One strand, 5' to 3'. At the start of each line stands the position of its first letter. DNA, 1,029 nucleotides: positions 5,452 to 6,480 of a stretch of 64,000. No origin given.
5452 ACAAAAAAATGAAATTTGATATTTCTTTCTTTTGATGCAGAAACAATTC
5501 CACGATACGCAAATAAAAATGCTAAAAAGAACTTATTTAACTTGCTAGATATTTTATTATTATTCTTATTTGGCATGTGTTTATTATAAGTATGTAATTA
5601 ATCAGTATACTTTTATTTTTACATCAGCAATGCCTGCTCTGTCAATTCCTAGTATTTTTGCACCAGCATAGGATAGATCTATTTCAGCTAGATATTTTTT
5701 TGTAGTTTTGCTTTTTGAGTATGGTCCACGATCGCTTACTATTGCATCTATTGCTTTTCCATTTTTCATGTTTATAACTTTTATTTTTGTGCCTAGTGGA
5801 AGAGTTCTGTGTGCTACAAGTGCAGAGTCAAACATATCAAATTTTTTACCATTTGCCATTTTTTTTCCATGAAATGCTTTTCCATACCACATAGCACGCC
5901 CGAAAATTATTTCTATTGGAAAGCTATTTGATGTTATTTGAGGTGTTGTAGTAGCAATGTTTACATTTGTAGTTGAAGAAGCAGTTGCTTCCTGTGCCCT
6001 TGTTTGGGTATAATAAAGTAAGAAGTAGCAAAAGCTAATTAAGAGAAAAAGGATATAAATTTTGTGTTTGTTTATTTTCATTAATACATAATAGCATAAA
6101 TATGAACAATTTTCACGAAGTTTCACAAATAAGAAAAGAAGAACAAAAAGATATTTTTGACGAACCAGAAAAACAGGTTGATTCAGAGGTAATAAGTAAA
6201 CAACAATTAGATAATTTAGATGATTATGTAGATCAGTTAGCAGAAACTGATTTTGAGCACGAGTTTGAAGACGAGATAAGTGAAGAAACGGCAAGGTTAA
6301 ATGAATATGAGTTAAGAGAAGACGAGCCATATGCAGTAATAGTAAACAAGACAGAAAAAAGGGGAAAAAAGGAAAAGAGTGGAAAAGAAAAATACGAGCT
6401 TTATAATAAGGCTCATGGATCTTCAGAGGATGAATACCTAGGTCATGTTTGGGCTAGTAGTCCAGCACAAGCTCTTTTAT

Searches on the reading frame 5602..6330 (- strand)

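Call 40: search_protein_families(library=pfam, proteins=[window:5602-6330:-], max_evalue=0.001)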
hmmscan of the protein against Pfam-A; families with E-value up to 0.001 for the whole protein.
window:5602-6330:- (242 aa): 1 family
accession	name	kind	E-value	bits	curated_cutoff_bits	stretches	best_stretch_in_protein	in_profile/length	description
PF03330.24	DPBB_1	-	2.9e-11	43.9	28.8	1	144-239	4-83/83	Lytic transglycolase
